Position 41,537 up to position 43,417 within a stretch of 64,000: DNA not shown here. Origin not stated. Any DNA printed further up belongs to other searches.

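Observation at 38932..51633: Arn-like but radical-SAM-rich glycoconjugate modification cluster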

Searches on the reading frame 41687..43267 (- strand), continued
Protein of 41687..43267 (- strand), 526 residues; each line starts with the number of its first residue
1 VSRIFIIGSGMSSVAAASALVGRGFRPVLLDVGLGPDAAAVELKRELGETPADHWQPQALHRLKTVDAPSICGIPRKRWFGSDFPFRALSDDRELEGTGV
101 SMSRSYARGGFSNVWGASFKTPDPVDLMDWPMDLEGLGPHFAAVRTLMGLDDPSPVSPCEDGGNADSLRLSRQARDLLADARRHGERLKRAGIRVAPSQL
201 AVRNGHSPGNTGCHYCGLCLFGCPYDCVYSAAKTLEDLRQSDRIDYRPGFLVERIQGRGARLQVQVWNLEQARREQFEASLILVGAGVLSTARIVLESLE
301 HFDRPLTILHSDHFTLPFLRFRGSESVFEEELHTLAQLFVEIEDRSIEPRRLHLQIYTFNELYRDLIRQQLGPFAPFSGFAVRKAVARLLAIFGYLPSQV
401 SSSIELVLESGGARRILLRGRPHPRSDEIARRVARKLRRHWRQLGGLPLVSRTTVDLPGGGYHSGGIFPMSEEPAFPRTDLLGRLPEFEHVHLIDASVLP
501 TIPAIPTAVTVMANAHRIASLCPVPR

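Call 31: search_protein_families(library=ncbifam, proteins=[L047:12417-13643:+, L030:12467-13699:-, L020:5041-6228:+, L047:11551-12417:+, L005:9018-9878:+, L005:11617-12492:+], max_evalue=0.00001)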
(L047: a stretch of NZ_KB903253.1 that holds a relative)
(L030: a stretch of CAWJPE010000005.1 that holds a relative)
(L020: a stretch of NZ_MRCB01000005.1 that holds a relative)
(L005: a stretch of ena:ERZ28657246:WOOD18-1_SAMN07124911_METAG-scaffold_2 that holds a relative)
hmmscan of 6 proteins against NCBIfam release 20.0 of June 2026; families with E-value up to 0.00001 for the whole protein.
L047:12417-13643:+ (409 aa): 7 families
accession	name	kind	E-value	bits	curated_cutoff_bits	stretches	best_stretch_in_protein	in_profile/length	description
TIGR04182.1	glyco_TIGR04182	equivalog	5.4e-35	121.2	325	1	8-292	1-279/293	S-layer glycoprotein N-glycosyltransferase AglJ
NF041391.1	DPhHxTase_Halo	equivalog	5.4e-23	81.1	375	1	16-203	4-182/213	dolichyl-phosphate hexose transferase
NF058614.1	PPMAGASynPpgS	equivalog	3.2e-20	72.5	370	1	9-203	2-195/226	polyprenyl-phospho-N-acetylgalactosaminyl synthase PpgS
NF010496.0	PRK13915.1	equivalog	1.6e-11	43.8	262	1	4-94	28-126/307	glucosyl-3-phosphoglycerate synthase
NF007986.1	PRK10714.1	equivalog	8.6e-11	41.4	529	1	8-289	7-287/316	undecaprenyl-phosphate 4-deoxy-4-formamido-L-arabinose transferase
TIGR04283.1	glyco_like_mftF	equivalog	3.7e-09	36.5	182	1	10-121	2-107/221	TIGR04283 family arsenosugar biosynthesis glycosyltransferase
NF047588.1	GlcsyltransPgfSStrep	equivalog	6.8e-06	25.5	500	0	8-130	2-131/308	glycosyltransferase PgfS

L030:12467-13699:- (411 aa): 8 families
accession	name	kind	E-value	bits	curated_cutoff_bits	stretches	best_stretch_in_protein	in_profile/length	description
TIGR04182.1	glyco_TIGR04182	equivalog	8.4e-36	123.8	325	1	26-307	2-278/293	S-layer glycoprotein N-glycosyltransferase AglJ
NF041391.1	DPhHxTase_Halo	equivalog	1.1e-28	99.7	375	1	32-218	3-181/213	dolichyl-phosphate hexose transferase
NF058614.1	PPMAGASynPpgS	equivalog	2.3e-20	73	370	1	28-208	4-184/226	polyprenyl-phospho-N-acetylgalactosaminyl synthase PpgS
NF010496.0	PRK13915.1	equivalog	4.3e-11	42.4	262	1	24-112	31-127/307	glucosyl-3-phosphoglycerate synthase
TIGR04283.1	glyco_like_mftF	equivalog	2.3e-10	40.4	182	1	26-112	1-83/221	TIGR04283 family arsenosugar biosynthesis glycosyltransferase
NF007986.1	PRK10714.1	equivalog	4.4e-10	39.1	529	1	26-184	8-167/316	undecaprenyl-phosphate 4-deoxy-4-formamido-L-arabinose transferase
NF007482.0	PRK10073.1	equivalog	1.9e-06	27.2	423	1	24-115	6-99/334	glycosyltransferase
NF041875.1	EPS_EpsD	equivalog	5.5e-06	26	370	1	26-127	1-105/325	exopolysaccharide biosynthesis glycosyltransferase EpsD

L020:5041-6228:+ (396 aa): 10 families
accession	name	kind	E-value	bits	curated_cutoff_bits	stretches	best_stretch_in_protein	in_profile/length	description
TIGR04182.1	glyco_TIGR04182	equivalog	1.4e-39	136.3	325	1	20-300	2-281/293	S-layer glycoprotein N-glycosyltransferase AglJ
NF041391.1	DPhHxTase_Halo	equivalog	6.4e-24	84.1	375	1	25-212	2-181/213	dolichyl-phosphate hexose transferase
NF058614.1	PPMAGASynPpgS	equivalog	5.4e-20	71.8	370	1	22-213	4-195/226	polyprenyl-phospho-N-acetylgalactosaminyl synthase PpgS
NF010496.0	PRK13915.1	equivalog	1.2e-13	50.9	262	1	19-105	32-126/307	glucosyl-3-phosphoglycerate synthase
TIGR04283.1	glyco_like_mftF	equivalog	1.8e-13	50.6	182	1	20-107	1-84/221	TIGR04283 family arsenosugar biosynthesis glycosyltransferase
NF007482.0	PRK10073.1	equivalog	1.3e-11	44.1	423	1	17-109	5-99/334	glycosyltransferase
NF041875.1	EPS_EpsD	equivalog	1.6e-08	34.3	370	1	20-128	1-112/325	exopolysaccharide biosynthesis glycosyltransferase EpsD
TIGR03937.1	PgaC_IcaA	equivalog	1.6e-08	34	422.3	1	17-120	44-150/407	poly-beta-1,6-N-acetyl-D-glucosamine synthase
TIGR03111.1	glyc2_xrt_Gpos1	hypoth_equivalog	6.1e-08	31.9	363.95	1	14-109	45-145/439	TIGR03111 family XrtG-associated glycosyltransferase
NF007986.1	PRK10714.1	equivalog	1.6e-06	27.4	529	1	19-182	7-171/316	undecaprenyl-phosphate 4-deoxy-4-formamido-L-arabinose transferase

L047:11551-12417:+ (289 aa): 7 families
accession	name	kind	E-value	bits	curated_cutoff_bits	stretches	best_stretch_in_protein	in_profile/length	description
TIGR03466.1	HpnA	hypoth_equivalog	2.6e-13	49.6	367.65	1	2-105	2-116/327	hopanoid-associated sugar epimerase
TIGR01214.1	rmlD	equivalog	6e-10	38.7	224.05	1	3-202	2-214/285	dTDP-4-dehydrorhamnose reductase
NF004520.0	PRK05865.1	equivalog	4.7e-09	34.7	1509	1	1-214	1-200/854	sugar epimerase family protein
NF042422.1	oxyalk_red_OleD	equivalog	5.6e-09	35.8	580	1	1-104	1-112/329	2-alkyl-3-oxoalkanoate reductase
NF050030.1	thlkprotThyD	equivalog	3.4e-07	29.7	400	0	126-218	164-252/305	thylakoid membrane protein ThyD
TIGR01777.1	yfcH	hypoth_equivalog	1.1e-06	28.5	207.35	0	3-228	1-252/292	TIGR01777 family oxidoreductase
TIGR01179.1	galE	equivalog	1.7e-06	27.1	262.3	0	3-109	2-128/332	UDP-glucose 4-epimerase GalE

L005:9018-9878:+ (286 aa): 14 families
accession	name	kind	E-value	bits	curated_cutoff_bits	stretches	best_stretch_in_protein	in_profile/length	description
TIGR04182.1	glyco_TIGR04182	equivalog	2.5e-35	122.3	325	1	5-284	2-286/293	S-layer glycoprotein N-glycosyltransferase AglJ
NF041391.1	DPhHxTase_Halo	equivalog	5.1e-29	100.8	375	1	11-212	3-199/213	dolichyl-phosphate hexose transferase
NF058614.1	PPMAGASynPpgS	equivalog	1.9e-27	96.2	370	1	5-195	2-195/226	polyprenyl-phospho-N-acetylgalactosaminyl synthase PpgS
NF007986.1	PRK10714.1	equivalog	3.5e-19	69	529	1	4-205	7-210/316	undecaprenyl-phosphate 4-deoxy-4-formamido-L-arabinose transferase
TIGR04283.1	glyco_like_mftF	equivalog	3.1e-16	59.6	182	1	5-101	1-92/221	TIGR04283 family arsenosugar biosynthesis glycosyltransferase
NF047588.1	GlcsyltransPgfSStrep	equivalog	3.9e-15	55.8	500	1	5-279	3-286/308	glycosyltransferase PgfS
TIGR03937.1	PgaC_IcaA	equivalog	1.2e-14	54.1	422.3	1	3-118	45-161/407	poly-beta-1,6-N-acetyl-D-glucosamine synthase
NF010496.0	PRK13915.1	equivalog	1.1e-12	47.7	262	1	4-92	32-127/307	glucosyl-3-phosphoglycerate synthase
TIGR03965.1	mycofact_glyco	equivalog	2.6e-11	43.1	280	1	4-102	75-175/467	mycofactocin biosynthesis glycosyltransferase MftF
NF041875.1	EPS_EpsD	equivalog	1.2e-09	38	370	1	5-105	1-103/325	exopolysaccharide biosynthesis glycosyltransferase EpsD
NF038302.1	EPS_HpsE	equivalog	4.1e-09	35.9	300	1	5-80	3-77/307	hormogonium polysaccharide biosynthesis glycosyltransferase HpsE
NF007482.0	PRK10073.1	equivalog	3.1e-08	33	423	1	4-93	7-97/334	glycosyltransferase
TIGR03469.1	HpnB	hypoth_equivalog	8.1e-07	28.4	379.25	1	5-108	46-162/386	hopene-associated glycosyltransferase HpnB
NF047683.1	TeichurnBiosyTuaG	equivalog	2.7e-06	27.2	400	1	3-96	6-101/252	teichuronic acid biosynthesis protein TuaG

L005:11617-12492:+ (291 aa): 7 families
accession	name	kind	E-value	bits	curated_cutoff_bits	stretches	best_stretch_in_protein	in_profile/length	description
TIGR03466.1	HpnA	hypoth_equivalog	1.6e-11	43.7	367.65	1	8-117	3-118/327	hopanoid-associated sugar epimerase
TIGR01777.1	yfcH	hypoth_equivalog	3.1e-09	36.8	207.35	0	136-233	154-247/292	TIGR01777 family oxidoreductase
NF004520.0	PRK05865.1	equivalog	1.6e-07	29.6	1509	1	8-226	3-201/854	sugar epimerase family protein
NF042422.1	oxyalk_red_OleD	equivalog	3.4e-07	29.9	580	0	7-115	2-113/329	2-alkyl-3-oxoalkanoate reductase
NF041293.1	G6PDh_Azf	equivalog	7.1e-07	28.9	400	1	10-149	7-153/252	NAD-dependent glucose-6-phosphate dehydrogenase Azf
TIGR01179.1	galE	equivalog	7.2e-07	28.3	262.3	1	9-117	3-126/332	UDP-glucose 4-epimerase GalE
NF050030.1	thlkprotThyD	equivalog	1.2e-06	28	400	0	129-219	159-242/305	thylakoid membrane protein ThyD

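Call 32: predict_structure(alignment_id=A1)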
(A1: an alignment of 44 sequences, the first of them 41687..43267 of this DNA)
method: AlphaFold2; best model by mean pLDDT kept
length: 526 residues; sequences in the alignment: 44
mean_pLDDT: 85.7   pTM: 0.90
mean pLDDT of the five models: 85.7, 84.8, 84.8, 84.5, 84.3
residues with pLDDT >= 90: 300; 70-90: 154; 50-70: 40; < 50: 32
segments of 3 or more residues with pLDDT < 50: 71-75, 78-85, 113-117, 153-165
pLDDT, mean of each block of 10 residues (from residue 1): 89 97 98 84 85 85 67 47 56 82 84 56 88 93 88 44 53 91 96 88 61 72 78 93 97 90 94 95 96 96 97 94 81 76 95 86 79 88 89 94 96 86 96 98 96 91 92 97 95 97 89 97 91
secondary structure, 60 per line:
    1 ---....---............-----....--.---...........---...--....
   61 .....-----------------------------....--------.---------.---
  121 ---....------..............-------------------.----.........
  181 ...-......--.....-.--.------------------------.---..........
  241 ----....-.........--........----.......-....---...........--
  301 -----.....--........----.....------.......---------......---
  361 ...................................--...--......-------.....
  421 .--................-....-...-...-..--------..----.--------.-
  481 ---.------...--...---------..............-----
elements in order: E4-7 H11-22 E28-31 H38-48 H57-65 E95-98 H124-127 H134-147 H172-183 H185-190 E193-197 H231-240 E245-248 E250-258 E261-268 E273-279 E281-284 H288-298 E306-310 E313-320 H325-329 E336-342 E352-357 H361-388 E389-395 E403-408 E416-421 H424-439 H441-444 E446-448 E491-493 H508-521

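Call 35: fold_search(model_id=the predicted structure, library=pdb)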
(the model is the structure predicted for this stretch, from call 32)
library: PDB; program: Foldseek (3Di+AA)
matches with E <= 10: 1968; with E <= 0.001: 848
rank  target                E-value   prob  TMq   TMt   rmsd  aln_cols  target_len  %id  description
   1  9jqa_A                2.1e-22  1.00  0.71  0.70   5.8       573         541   14  Cryo-EM Structure of Fructose Dehydrogenase Variant from Gluconobacter japonicus Truncating Heme 1c and C-Terminal Hyd (released 2025-08-06)
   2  8xcn_A                2.2e-22  1.00  0.70  0.68   6.2       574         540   15  Cryo-EM Structure of Membrane-bound Fructose Dehydrogenase from Gluconobacter japonicus variant-N1190A (released 2024-05-22)
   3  8grj_B                7.2e-22  1.00  0.71  0.71   5.7       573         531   15  Crystal structure of gamma-alpha subunit complex from Burkholderia cepacia FAD glucose dehydrogenase in complex with g (released 2023-09-06)
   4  8jej_A                9.7e-22  1.00  0.70  0.69   6.0       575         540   15  Cryo-EM Structure of Na-dithionite Reduced Membrane-bound Fructose Dehydrogenase from Gluconobacter japonicus (released 2023-10-25)
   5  7w2j_A                1.8e-21  1.00  0.72  0.71   6.0       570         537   14  Cryo-EM Structure of Membrane-bound Fructose Dehydrogenase from Gluconobacter japonicus (released 2022-11-30)
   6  6a2u_B                2.4e-21  1.00  0.69  0.68   6.0       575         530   15  Crystal structure of gamma-alpha subunit complex from Burkholderia cepacia FAD glucose dehydrogenase (released 2019-06-19)
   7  8k6k_A                3.6e-21  1.00  0.71  0.70   5.9       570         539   15  Cryo-EM Structure of Membrane-bound Fructose Dehydrogenase from Gluconobacter japonicus variant-N1146A (released 2024-05-22)
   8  8k6j_A                6.1e-21  1.00  0.71  0.69   5.9       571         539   15  Cryo-EM Structure of Membrane-bound Fructose Dehydrogenase from Gluconobacter japonicus variant-H1147A (released 2024-05-22)
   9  8xcm_A                2.7e-20  1.00  0.71  0.70   6.0       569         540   14  Cryo-EM Structure of Membrane-bound Fructose Dehydrogenase from Gluconobacter japonicus variant-N1146Q (released 2024-05-22)
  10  3k4m_C                1.1e-19  1.00  0.61  0.57  11.0       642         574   13  Pyranose 2-oxidase Y456W mutant in complex with 2FG (released 2010-05-12)
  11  7qf8                  2.4e-19  1.00  0.61  0.64   7.6       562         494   16  Crystal structure of a bacterial pyranose 2-oxidase from Pseudoarthrobacter siccitolerans (released 2023-06-14)
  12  3k4k                  2.9e-19  1.00  0.60  0.56   9.8       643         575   13  Pyranose 2-oxidase F454N mutant (released 2010-05-12)
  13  9fl2_B                3.3e-19  1.00  0.58  0.58  10.8       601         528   14  Crystal structure of Oscillatoria princeps pyranose oxidase (released 2024-10-30)
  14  9fl2_D                3.3e-19  1.00  0.58  0.57  10.8       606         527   12  Crystal structure of Oscillatoria princeps pyranose oxidase (released 2024-10-30)
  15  3bly                  3.9e-19  1.00  0.64  0.59   7.6       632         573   13  Pyranose 2-oxidase from Trametes multicolor, E542K/L537W (released 2008-12-02)
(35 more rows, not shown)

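Call 59: find_encoding_contigs(protein=P0011, flank=10000, max_places=2)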
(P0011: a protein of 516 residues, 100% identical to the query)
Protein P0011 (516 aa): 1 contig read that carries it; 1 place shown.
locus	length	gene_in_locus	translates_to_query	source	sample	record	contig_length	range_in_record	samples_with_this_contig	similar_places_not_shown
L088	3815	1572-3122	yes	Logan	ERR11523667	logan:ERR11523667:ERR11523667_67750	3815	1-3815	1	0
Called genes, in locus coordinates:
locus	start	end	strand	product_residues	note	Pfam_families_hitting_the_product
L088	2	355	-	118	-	?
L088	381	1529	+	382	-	PF00535:Glycos_transf_2, PF10111:Glyco_tranf_2_2 (weak), PF13641:Glyco_tranf_2_3, PF13632:Glyco_trans_2_3 (weak)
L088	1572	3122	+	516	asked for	-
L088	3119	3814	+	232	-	?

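Call 64: search_protein_families(library=pfam, alignment_id=A3, max_evalue=0.001)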
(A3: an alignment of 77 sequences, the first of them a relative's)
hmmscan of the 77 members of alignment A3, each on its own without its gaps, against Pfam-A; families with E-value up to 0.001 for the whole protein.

A. member 1, L004:12730-14070:- (447 aa): 0 families

B. families by the number of members that match (of 77 scanned): 31 families (the first 25 are shown)
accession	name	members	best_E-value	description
PF13231.12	PMT_2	13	1.5e-17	Dolichyl-phosphate-mannose-protein mannosyltransferase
PF07690.21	MFS_1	6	1.9e-58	Major Facilitator Superfamily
PF02366.24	PMT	6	1.4e-09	Dolichyl-phosphate-mannose-protein mannosyltransferase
PF04932.20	Wzy_C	4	1.9e-25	O-Antigen ligase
PF00083.30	Sugar_tr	3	3.2e-89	Sugar (and other) transporter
PF00361.26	Proton_antipo_M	3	2e-85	NADH:quinone oxidoreductase/Mrp antiporter, TM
PF00515.34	TPR_1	3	3.4e-07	Tetratricopeptide repeat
PF13347.12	MFS_2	2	7.6e-25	MFS/sugar transport protein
PF01839.29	FG-GAP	2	3.3e-15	FG-GAP repeat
PF13517.12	FG-GAP_3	2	6.1e-13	FG-GAP-like repeat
PF07691.17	PA14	2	4e-11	PA14 domain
PF07719.23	TPR_2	2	7.3e-07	Tetratricopeptide repeat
PF13440.11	Polysacc_synt_3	2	8.5e-07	Polysaccharide biosynthesis protein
PF00950.22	ABC-3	1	1.9e-56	ABC 3 transport family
PF00953.26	Glycos_transf_4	1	3.6e-32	Glycosyl transferase family 4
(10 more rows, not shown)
